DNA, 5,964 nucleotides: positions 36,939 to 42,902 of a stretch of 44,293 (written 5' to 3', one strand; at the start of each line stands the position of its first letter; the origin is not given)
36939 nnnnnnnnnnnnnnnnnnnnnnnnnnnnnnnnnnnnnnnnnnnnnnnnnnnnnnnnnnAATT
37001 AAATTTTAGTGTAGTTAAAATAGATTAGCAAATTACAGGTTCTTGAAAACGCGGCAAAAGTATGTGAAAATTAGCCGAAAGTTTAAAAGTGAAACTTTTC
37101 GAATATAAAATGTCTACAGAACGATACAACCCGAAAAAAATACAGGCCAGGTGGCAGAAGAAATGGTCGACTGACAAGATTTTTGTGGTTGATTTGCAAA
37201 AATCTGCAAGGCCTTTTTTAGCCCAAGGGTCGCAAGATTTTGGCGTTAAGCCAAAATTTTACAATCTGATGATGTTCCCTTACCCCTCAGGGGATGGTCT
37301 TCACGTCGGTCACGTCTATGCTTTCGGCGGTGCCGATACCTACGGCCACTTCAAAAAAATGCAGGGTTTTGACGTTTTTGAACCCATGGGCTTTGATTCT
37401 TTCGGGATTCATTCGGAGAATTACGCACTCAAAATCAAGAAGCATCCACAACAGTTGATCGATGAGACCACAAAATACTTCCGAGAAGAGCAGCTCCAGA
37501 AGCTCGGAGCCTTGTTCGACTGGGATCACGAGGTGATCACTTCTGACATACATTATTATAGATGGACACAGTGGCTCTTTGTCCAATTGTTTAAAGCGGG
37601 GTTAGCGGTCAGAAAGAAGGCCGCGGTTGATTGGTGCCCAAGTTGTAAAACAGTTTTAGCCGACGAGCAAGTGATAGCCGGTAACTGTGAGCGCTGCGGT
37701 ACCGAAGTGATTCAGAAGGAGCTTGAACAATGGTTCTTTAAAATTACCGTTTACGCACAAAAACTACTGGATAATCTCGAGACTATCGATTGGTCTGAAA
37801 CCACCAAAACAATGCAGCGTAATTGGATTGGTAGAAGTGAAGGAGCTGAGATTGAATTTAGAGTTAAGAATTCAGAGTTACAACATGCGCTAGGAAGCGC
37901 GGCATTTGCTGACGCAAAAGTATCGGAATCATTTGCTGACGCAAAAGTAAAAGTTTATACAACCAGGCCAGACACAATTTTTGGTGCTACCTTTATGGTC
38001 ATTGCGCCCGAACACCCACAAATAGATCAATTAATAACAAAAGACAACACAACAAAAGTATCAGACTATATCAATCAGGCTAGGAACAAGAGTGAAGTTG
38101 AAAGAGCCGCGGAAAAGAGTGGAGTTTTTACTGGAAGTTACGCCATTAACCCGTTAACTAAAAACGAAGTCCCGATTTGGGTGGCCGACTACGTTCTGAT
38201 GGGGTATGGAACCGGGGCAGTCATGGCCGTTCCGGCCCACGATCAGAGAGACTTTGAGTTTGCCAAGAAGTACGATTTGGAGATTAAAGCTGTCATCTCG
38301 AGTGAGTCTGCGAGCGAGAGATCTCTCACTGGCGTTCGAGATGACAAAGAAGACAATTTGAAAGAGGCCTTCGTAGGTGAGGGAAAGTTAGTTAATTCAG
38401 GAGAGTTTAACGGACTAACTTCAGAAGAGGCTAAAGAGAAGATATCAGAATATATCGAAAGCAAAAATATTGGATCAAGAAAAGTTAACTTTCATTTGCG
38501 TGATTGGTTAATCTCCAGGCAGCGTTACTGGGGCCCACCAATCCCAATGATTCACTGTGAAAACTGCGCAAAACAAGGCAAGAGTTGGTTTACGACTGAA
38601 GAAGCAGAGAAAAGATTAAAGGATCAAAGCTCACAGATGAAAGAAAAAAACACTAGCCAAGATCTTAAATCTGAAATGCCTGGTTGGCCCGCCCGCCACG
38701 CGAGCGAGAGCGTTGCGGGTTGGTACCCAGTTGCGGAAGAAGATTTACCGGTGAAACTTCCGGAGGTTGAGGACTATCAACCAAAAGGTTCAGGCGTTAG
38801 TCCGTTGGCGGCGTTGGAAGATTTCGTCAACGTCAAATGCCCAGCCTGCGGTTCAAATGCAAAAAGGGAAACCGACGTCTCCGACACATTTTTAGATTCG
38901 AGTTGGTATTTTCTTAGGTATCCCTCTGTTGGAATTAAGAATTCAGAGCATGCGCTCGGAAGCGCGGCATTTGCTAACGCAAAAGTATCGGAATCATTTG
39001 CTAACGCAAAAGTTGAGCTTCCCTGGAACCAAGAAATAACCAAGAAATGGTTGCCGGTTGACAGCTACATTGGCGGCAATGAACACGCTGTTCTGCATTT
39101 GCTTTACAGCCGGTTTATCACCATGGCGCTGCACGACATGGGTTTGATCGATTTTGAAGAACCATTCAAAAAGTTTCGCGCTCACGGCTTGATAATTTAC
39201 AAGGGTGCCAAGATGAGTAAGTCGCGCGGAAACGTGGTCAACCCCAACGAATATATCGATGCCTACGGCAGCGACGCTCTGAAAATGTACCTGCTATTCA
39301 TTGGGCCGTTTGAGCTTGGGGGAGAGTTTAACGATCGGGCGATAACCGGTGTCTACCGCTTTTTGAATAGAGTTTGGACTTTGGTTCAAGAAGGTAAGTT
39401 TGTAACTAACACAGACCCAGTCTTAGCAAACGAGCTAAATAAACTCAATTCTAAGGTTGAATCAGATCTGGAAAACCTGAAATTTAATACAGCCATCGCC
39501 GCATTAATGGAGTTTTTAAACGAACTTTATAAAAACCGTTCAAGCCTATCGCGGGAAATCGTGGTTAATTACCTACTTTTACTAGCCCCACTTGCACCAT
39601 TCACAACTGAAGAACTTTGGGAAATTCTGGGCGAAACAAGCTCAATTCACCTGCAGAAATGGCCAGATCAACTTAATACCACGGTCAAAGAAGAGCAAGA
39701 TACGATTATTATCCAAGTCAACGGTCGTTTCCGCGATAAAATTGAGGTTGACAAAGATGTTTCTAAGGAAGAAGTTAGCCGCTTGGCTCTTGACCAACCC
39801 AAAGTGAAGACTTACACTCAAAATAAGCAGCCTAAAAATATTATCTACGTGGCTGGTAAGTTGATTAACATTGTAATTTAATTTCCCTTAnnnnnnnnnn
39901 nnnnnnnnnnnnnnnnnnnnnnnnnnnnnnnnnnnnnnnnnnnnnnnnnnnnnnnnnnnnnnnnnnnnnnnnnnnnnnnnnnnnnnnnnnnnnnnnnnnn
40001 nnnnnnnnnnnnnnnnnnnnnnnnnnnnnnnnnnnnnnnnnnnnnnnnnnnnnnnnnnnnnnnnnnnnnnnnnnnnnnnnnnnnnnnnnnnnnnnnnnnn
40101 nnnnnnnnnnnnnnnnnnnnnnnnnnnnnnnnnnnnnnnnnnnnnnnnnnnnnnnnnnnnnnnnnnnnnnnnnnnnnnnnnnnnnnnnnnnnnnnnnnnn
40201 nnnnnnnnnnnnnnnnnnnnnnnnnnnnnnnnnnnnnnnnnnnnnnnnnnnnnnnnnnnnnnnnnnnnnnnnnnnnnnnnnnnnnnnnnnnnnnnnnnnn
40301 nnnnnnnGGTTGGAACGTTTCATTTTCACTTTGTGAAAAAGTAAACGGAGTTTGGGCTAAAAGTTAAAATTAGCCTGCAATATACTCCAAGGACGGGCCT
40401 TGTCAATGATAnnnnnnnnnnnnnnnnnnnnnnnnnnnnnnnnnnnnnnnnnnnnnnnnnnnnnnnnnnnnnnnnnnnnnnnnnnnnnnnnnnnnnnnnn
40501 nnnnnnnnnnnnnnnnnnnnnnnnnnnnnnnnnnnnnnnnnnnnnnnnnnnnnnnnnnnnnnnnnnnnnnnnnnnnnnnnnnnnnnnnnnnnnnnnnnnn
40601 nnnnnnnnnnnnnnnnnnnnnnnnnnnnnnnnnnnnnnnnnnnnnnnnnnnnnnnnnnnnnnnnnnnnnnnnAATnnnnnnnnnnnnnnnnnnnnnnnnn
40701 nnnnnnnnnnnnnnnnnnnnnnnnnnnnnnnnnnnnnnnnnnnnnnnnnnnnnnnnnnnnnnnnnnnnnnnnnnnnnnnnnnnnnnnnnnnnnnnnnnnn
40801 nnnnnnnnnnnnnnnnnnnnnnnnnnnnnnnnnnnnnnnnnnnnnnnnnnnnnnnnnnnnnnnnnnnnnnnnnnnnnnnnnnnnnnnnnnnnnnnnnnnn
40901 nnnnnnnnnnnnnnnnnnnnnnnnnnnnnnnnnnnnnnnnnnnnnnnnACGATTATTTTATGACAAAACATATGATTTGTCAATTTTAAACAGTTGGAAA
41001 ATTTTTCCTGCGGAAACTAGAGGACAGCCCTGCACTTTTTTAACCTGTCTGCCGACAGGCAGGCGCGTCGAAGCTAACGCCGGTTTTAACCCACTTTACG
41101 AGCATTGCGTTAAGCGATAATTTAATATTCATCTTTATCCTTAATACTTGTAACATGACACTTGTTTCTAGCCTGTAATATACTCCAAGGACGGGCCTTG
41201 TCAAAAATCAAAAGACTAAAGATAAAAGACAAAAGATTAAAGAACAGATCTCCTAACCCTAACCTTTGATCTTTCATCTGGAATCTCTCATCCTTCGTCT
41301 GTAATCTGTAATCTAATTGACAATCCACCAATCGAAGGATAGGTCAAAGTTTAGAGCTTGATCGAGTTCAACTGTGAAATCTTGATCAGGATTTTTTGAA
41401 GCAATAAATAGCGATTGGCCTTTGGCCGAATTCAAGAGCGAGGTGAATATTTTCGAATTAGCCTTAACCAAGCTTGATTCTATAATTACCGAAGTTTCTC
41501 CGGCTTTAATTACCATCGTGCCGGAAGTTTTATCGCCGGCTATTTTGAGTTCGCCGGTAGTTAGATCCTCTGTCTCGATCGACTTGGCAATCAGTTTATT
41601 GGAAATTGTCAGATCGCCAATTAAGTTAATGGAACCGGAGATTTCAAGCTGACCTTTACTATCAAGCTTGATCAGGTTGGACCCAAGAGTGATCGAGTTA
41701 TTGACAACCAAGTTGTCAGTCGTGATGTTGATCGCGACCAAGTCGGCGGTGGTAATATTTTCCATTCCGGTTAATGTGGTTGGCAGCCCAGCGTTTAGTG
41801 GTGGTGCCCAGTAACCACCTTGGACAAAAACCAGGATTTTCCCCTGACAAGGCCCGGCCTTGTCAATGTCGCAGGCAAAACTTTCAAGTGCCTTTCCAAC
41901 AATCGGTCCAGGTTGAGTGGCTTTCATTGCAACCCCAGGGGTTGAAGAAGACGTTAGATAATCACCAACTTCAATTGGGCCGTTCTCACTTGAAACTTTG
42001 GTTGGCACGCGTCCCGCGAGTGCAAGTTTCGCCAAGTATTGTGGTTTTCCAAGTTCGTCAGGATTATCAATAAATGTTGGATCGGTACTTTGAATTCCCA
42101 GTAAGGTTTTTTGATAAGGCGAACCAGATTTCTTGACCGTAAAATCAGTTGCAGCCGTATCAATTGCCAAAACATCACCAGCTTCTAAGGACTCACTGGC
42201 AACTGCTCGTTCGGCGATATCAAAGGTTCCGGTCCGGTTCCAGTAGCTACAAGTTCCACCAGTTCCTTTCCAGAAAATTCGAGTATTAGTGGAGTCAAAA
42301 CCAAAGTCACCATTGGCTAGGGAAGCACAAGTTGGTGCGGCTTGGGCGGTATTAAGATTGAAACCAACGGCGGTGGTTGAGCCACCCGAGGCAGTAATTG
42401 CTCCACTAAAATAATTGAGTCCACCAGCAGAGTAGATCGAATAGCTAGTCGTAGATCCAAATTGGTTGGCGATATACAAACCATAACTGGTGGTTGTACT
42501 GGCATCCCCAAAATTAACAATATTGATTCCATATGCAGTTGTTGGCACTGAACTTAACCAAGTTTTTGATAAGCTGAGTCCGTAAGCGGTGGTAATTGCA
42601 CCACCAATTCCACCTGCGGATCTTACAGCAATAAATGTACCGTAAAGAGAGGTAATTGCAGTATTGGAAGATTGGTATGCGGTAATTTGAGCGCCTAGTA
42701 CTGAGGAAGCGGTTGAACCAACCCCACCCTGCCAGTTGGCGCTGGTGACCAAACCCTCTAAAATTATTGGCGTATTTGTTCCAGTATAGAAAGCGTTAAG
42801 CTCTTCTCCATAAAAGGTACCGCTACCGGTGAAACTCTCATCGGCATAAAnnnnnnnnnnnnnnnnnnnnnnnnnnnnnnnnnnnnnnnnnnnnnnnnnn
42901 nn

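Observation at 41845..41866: An identical 22-nt perfect palindrome is embedded in two coding sequences in different reading frames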

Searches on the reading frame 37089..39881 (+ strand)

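Call 13: search_protein_families(library=pfam, proteins=[window:37089-39881:+])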
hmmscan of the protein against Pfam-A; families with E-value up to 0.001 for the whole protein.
window:37089-39881:+ (930 aa): 4 families
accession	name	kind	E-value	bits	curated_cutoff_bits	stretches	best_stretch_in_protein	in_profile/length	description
PF13603.12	tRNA-synt_1_2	-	3.6e-67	225.9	25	1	244-456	1-184/185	Leucyl-tRNA synthetase, editing domain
PF00133.28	tRNA-synt_1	-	2.1e-36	126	22.7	3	54-247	22-225/414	tRNA synthetases class I (I, L, M and V)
PF09334.17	tRNA-synt_1g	-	6.7e-29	101.3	20.1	2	63-206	7-145/391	tRNA synthetases class I (M)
PF08264.19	Anticodon_1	-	1.8e-24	86.7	25.1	1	779-893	4-144/148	Anticodon-binding domain of tRNA ligase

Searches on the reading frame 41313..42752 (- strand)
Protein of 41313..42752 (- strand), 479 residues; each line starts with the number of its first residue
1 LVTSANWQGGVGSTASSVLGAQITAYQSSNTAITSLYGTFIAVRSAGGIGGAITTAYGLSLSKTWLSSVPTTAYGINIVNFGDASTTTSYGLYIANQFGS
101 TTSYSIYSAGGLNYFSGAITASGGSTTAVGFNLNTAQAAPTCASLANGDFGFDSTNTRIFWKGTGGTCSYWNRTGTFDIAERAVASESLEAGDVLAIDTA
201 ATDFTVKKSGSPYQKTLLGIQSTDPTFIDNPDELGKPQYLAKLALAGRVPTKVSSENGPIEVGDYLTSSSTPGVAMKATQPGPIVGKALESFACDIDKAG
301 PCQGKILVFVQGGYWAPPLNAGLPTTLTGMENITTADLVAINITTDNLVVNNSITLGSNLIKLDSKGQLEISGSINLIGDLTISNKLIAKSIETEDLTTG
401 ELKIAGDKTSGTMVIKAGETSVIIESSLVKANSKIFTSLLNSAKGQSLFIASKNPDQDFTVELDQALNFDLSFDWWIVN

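Call 13: search_protein_families(library=pfam, proteins=[window:41313-42752:-])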
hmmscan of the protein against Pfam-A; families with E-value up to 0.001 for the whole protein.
window:41313-42752:- (479 aa): 0 families

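Call 22: find_homologous_proteins(query=window:41313-42752:-)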
Query window:41313-42752:- (479 aa): 257 proteins with E <= 0.001 among 8000 candidates; the best 120 are listed.
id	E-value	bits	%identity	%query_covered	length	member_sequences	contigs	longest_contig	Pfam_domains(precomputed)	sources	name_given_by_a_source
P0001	1.4e-87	313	45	90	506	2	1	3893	-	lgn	-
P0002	1.5e-45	174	34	85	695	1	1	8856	PF24146.3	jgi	jgi:hypothetical protein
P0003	6.7e-45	172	47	30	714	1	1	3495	-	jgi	-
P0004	8.6e-45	171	41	64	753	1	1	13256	-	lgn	-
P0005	4.9e-44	169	36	80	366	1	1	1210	PF24146.3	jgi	jgi:hypothetical protein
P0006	5.2e-44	169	38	63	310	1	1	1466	PF24146.3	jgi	jgi:hypothetical protein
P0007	1.8e-42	164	42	45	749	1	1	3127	-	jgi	jgi:hypothetical protein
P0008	3.5e-40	156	45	29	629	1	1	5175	-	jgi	-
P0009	3.4e-39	153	44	38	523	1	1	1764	PF24146.3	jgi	-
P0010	2.2e-38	150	37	57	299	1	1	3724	PF24146.3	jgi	jgi:hypothetical protein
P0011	3.1e-36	143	48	29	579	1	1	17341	-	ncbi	ncbi:MAG: hypothetical protein AAB414_04970, partial [Patescibacteria group bacterium]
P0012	1.7e-35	141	46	33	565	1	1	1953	-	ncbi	-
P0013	2.8e-35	140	35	63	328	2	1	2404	-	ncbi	ncbi:MAG TPA: hypothetical protein VF303_00225, partial [Candidatus Nanoarchaeia archaeon]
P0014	5.3e-33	133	33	64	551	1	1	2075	-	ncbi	ncbi:MAG: hypothetical protein ABII98_00685, partial [bacterium]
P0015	1.6e-32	131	35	68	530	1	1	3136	PF24146.3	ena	-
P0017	2.5e-30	124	57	23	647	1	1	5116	PF14890.12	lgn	-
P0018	2.7e-30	124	37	35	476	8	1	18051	-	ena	-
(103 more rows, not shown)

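Call 65: find_encoding_contigs(protein=P0018, flank=300, max_places=1)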
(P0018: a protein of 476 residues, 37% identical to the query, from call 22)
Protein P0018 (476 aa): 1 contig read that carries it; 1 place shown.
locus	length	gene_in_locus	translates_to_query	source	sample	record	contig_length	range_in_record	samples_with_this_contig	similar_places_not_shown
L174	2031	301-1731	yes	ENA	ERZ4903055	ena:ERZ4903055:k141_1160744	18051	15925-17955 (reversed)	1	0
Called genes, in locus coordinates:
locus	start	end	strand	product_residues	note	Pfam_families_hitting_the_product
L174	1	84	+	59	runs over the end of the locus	?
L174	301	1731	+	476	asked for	-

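Call 66: find_encoding_contigs(protein=P0017, flank=300, max_places=1)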
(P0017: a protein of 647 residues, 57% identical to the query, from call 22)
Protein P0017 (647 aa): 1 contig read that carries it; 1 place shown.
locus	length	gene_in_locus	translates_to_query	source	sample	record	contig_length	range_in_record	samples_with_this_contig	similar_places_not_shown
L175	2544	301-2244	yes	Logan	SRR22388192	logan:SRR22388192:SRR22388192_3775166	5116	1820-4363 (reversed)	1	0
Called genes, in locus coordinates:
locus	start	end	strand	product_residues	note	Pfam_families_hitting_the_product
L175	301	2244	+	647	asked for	PF14890:Intein_splicing (weak)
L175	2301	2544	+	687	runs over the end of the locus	?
